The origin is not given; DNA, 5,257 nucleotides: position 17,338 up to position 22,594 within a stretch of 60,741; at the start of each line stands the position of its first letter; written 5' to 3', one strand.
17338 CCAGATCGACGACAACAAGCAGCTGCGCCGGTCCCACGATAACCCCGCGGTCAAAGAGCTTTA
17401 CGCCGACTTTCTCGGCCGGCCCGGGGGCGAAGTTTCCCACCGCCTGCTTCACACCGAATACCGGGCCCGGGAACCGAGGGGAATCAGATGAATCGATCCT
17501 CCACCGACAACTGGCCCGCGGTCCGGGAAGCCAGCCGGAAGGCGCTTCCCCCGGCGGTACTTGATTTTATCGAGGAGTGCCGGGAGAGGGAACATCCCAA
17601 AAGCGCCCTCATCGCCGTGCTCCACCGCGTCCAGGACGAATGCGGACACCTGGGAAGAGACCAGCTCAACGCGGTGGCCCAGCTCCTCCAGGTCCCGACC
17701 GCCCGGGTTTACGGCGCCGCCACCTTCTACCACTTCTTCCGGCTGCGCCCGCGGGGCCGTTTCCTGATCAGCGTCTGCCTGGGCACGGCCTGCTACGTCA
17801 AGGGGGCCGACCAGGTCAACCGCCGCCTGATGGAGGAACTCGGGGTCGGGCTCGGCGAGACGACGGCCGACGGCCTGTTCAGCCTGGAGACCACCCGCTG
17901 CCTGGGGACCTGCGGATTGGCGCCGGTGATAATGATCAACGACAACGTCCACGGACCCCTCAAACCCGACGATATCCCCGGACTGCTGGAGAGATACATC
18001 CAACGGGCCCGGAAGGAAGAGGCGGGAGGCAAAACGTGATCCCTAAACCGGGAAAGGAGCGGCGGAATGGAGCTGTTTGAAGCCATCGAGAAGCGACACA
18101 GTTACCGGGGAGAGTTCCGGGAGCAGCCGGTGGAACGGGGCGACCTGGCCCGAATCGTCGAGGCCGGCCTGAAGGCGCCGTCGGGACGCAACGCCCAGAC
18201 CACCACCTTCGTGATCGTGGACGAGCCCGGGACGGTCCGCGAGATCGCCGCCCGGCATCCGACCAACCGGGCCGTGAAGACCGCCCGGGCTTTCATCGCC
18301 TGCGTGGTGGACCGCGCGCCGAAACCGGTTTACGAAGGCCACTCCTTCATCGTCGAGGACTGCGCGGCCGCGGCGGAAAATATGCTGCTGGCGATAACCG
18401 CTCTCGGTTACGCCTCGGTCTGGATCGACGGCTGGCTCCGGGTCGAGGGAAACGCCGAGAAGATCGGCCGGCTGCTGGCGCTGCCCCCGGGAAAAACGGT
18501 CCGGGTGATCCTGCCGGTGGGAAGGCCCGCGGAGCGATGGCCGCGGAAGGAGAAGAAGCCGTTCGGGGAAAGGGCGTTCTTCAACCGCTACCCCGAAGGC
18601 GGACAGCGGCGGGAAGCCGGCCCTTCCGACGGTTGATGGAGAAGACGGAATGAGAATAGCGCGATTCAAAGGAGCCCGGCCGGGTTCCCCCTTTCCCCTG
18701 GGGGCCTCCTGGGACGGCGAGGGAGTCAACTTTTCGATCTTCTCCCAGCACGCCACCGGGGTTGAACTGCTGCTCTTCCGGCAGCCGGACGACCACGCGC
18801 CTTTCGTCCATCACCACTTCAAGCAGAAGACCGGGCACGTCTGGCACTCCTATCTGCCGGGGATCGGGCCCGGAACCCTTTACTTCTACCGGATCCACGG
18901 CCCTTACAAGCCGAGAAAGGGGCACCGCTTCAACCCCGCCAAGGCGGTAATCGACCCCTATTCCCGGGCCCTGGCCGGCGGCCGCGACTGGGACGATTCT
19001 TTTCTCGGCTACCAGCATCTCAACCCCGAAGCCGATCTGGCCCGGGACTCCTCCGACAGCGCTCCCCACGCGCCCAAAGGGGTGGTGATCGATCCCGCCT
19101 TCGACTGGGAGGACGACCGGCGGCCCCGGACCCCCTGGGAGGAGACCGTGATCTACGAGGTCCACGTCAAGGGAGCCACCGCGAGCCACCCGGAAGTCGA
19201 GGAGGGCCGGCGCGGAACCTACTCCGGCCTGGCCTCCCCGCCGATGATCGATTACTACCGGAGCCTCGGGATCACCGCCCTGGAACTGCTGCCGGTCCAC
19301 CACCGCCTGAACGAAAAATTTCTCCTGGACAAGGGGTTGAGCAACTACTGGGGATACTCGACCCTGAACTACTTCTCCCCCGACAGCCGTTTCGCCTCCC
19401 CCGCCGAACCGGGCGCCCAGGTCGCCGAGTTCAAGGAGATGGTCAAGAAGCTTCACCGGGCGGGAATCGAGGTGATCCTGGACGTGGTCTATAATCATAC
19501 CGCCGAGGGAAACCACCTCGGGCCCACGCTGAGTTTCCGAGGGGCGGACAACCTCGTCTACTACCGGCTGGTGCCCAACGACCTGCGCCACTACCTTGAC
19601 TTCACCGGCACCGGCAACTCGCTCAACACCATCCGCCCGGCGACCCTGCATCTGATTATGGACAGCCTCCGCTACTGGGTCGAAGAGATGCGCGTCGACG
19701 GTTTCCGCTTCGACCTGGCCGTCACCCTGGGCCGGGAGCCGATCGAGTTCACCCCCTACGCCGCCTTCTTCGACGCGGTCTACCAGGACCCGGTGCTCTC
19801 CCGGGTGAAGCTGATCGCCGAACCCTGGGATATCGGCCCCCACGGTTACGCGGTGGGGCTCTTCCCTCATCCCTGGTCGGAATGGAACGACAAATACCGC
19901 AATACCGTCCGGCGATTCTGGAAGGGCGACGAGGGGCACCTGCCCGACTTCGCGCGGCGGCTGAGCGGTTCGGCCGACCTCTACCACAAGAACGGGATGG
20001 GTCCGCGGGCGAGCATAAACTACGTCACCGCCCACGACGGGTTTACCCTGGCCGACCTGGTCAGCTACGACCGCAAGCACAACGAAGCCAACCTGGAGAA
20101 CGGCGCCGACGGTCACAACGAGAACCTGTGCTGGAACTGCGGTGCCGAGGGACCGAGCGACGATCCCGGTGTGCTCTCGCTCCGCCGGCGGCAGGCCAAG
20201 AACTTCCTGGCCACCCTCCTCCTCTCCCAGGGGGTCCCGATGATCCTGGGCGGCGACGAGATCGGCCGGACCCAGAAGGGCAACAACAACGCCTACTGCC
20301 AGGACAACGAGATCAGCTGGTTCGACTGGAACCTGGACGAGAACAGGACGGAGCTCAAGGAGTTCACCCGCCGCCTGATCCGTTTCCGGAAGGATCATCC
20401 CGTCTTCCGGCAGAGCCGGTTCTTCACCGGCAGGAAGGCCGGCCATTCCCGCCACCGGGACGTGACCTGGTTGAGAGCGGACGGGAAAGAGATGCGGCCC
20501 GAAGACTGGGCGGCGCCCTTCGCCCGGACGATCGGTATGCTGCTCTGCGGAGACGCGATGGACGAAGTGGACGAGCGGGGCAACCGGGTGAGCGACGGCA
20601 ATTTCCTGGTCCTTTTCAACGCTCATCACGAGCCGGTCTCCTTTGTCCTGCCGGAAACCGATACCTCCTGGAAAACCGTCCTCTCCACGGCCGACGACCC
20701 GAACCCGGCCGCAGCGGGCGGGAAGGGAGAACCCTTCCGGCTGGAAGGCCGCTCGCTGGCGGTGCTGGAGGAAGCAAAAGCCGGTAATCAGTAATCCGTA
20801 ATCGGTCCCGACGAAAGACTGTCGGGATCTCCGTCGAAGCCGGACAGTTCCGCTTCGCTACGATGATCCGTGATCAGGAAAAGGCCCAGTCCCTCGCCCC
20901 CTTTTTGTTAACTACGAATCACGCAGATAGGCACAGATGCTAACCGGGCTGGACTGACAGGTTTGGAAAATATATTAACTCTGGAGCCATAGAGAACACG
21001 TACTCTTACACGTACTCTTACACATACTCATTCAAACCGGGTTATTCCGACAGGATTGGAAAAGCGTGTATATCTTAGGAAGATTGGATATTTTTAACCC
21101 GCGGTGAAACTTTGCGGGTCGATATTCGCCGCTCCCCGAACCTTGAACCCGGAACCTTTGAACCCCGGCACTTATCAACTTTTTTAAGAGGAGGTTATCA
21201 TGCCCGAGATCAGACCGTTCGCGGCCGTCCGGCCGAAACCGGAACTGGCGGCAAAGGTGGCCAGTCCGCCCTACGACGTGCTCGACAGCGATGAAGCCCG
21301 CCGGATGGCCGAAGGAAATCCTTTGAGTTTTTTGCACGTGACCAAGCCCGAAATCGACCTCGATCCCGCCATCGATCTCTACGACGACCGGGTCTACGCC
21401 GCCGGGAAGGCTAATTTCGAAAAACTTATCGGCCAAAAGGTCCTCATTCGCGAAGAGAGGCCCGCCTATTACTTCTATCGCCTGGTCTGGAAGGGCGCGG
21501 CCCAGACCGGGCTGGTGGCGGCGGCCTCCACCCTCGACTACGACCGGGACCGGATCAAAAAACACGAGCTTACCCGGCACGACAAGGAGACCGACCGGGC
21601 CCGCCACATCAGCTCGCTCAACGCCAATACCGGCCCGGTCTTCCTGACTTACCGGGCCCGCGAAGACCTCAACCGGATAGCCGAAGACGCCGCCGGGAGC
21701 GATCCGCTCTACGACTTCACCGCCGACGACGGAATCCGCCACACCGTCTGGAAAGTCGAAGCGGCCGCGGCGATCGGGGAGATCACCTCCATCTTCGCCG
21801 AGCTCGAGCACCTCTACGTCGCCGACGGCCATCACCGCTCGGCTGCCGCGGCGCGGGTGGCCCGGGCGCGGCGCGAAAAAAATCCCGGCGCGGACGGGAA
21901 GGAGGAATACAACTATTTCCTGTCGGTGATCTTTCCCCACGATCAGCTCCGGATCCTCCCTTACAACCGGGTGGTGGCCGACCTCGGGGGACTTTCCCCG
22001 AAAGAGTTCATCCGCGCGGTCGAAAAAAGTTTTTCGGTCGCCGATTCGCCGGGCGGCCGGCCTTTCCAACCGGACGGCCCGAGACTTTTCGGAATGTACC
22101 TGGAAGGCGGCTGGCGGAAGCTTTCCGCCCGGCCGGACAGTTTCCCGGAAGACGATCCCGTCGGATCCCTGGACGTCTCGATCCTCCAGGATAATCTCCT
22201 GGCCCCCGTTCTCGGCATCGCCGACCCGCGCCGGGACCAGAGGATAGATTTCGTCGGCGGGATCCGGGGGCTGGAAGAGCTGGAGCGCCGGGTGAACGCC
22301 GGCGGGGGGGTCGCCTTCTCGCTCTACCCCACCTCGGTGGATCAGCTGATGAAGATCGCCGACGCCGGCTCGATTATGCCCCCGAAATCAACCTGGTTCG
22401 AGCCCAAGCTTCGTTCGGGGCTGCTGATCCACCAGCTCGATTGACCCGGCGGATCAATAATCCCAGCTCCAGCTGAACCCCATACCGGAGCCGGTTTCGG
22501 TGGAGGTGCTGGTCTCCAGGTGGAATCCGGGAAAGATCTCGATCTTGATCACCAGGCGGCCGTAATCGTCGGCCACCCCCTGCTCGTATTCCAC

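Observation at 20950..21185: Mosaic low-GC intergenic element, copy 1 (upstream of the DUF1015 gene)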

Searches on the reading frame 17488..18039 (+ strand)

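Call 63: search_protein_families(library=pfam, proteins=[window:17488-18039:+], max_evalue=0.00001)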
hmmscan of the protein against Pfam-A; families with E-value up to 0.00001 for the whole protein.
window:17488-18039:+ (183 aa): 1 family
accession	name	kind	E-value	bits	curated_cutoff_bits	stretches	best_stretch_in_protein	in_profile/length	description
PF01257.25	2Fe-2S_thioredx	-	9.6e-48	162.2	24.8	1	31-170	5-144/145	Thioredoxin-like [2Fe-2S] ferredoxin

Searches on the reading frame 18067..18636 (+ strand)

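Call 63: search_protein_families(library=pfam, proteins=[window:18067-18636:+], max_evalue=0.00001)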
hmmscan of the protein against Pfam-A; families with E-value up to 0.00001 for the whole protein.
window:18067-18636:+ (189 aa): 2 families
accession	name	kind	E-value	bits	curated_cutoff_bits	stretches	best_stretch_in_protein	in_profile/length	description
PF00881.29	Nitroreductase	-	1.8e-20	74.2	23.5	2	7-59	1-51/167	Nitroreductase family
PF14512.11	TM1586_NiRdase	-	5.5e-07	29.9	27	0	26-53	159-186/215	Putative TM nitroreductase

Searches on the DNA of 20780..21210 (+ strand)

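Call 41: search_rna_families(source=window, start=20780, end=21210, threshold=evalue, max_evalue=1)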
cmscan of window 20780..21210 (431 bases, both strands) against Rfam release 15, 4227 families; matches with E-value up to 1: 1.
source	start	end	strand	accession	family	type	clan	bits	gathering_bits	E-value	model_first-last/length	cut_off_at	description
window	21171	21205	-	RF01905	HOTAIR_2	Gene; lncRNA;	-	15.9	60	0.19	28-69/69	no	HOTAIR conserved region 2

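Call 70: search_dna_similar(query=window:20900-21199:+, collection=plasmids, mode=distant, max_evalue=0.01, max_rows=10)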
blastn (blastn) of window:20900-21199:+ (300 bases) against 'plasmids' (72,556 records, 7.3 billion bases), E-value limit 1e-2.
No match.

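Call 71: search_dna_similar(query=window:20900-21199:+, collection=phages, mode=distant, max_evalue=0.01, max_rows=10)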
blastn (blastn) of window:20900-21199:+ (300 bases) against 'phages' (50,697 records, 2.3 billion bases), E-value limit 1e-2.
No match.

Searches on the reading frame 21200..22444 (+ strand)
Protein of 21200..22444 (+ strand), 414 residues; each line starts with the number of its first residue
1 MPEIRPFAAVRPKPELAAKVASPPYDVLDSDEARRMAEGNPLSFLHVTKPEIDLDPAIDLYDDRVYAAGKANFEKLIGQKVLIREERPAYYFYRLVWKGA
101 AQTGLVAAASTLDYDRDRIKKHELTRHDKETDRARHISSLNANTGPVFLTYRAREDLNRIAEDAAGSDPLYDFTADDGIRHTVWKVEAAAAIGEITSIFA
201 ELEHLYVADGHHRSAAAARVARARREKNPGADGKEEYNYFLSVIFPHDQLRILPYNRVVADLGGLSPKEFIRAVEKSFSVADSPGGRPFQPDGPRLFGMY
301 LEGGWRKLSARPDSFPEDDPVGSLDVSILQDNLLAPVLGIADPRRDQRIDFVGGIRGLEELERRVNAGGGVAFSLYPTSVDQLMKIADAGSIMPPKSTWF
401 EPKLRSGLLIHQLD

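Call 14: search_protein_families(library=pfam, proteins=[window:21200-22444:+])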
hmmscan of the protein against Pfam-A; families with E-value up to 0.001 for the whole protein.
window:21200-22444:+ (414 aa): 1 family
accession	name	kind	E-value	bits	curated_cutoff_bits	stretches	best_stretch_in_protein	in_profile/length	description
PF06245.16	DUF1015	-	4.8e-108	361.4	25.8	1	4-327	1-325/325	Protein of unknown function (DUF1015)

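Call 15: find_encoding_contigs(protein=window:21200-22444:+, flank=10000, max_places=10)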
Protein window:21200-22444:+ (414 aa): no gene with exactly this product is on record in the collection.

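Call 21: find_homologous_proteins(query=window:21200-22444:+, max_evalue=1e-30)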
Query window:21200-22444:+ (414 aa): 8000 proteins with E <= 1e-30 among 8000 candidates; the best 120 are listed.
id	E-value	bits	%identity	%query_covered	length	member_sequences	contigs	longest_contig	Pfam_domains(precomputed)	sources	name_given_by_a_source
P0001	3.2e-276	934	100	100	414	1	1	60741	PF06245.17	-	-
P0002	1.9e-192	658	71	100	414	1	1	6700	PF06245.17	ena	-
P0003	4.6e-176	604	64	100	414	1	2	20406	PF06245.17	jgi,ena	-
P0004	1.2e-173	596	65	100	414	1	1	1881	PF06245.17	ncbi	-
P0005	5.1e-173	594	65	100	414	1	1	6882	PF06245.17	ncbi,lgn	-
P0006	6.7e-173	594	65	100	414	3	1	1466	PF06245.17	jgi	jgi:uncharacterized protein (DUF1015 family)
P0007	1.4e-172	593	64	100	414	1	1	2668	PF06245.17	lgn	-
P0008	4.5e-172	591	65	100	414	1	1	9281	PF06245.17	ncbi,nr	ncbi:MAG: DUF1015 family protein [Candidatus Erginobacter occultus]|nr:DUF1015 family protein [Candi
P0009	6.4e-171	587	63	100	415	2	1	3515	PF06245.17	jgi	-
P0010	8.1e-171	587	62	100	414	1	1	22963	PF06245.17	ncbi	ncbi:MAG: DUF1015 family protein [PVC group bacterium]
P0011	1.1e-170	586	64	100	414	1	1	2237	PF06245.17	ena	-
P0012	1.3e-169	583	61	100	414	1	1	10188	PF06245.17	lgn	-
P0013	4.2e-169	581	61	100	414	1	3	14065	PF06245.17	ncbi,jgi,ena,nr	ncbi:MAG: hypothetical protein B6D62_01280 [Candidatus Cloacimonas sp. 4484_275]|nr:MAG: hypothetica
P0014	4.6e-169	581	63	100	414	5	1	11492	PF06245.17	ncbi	-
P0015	1.3e-168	580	61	100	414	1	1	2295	PF06245.17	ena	-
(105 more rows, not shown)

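Call 24: find_encoding_contigs(protein=P0002, flank=10000, max_places=3)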
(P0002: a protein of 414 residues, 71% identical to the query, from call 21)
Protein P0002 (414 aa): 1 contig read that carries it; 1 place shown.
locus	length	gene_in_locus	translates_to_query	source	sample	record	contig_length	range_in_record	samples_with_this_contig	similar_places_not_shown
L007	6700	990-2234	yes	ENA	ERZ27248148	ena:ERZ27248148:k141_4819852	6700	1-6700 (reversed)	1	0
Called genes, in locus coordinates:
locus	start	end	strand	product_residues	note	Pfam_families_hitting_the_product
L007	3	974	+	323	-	?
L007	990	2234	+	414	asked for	PF06245:DUF1015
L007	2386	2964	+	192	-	PF12917:YfbR-like, PF13023:HD_3, PF01966:HD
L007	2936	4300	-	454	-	PF00009:GTP_EFTU, PF00350:Dynamin_N (faint), PF01926:MMR_HSR1, PF02421:FeoB_N, PF00009:GTP_EFTU, PF01926:MMR_HSR1, PF02421:FeoB_N, PF14714:KH_dom-like, +3 more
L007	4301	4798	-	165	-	PF01066:CDP-OH_P_transf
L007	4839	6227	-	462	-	PF00749:tRNA-synt_1c, PF19269:Anticodon_2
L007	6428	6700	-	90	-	?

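Call 25: find_encoding_contigs(protein=P0003, flank=10000, max_places=3)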
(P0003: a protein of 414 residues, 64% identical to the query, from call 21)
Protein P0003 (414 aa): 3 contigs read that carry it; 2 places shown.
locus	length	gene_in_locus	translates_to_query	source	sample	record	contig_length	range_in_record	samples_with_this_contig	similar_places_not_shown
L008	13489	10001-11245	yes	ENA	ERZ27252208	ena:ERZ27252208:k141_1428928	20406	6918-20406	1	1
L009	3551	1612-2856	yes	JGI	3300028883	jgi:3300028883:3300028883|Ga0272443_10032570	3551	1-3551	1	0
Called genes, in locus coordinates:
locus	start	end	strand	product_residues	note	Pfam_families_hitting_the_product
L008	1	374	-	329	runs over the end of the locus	PF13489:Methyltransf_23, PF13847:Methyltransf_31 (weak), PF08241:Methyltransf_11, PF08242:Methyltransf_12, PF13649:Methyltransf_25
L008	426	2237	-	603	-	PF08439:Peptidase_M3_N, PF01432:Peptidase_M3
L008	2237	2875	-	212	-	PF01135:PCMT, PF13489:Methyltransf_23 (weak), PF13847:Methyltransf_31 (weak), PF08241:Methyltransf_11 (weak), PF13649:Methyltransf_25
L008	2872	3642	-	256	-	PF01553:Acyltransferase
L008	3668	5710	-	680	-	PF00456:Transketolase_N, PF02779:Transket_pyr, PF22613:Transketolase_C_1, PF02780:Transketolase_C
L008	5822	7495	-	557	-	PF02463:SMC_N, PF13476:AAA_23 (weak)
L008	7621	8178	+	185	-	PF07587:PSD1 (faint), PF13946:DUF4214 (faint), PF00427:PBS_linker_poly (faint)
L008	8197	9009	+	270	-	PF05116:S6PP (weak), PF08282:Hydrolase_3, PF05116:S6PP (weak)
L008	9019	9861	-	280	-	PF01063:Aminotran_4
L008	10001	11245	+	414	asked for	PF06245:DUF1015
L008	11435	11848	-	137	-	-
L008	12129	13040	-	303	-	PF13298:LigD_N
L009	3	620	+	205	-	?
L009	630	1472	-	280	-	PF01063:Aminotran_4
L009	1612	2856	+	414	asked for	PF06245:DUF1015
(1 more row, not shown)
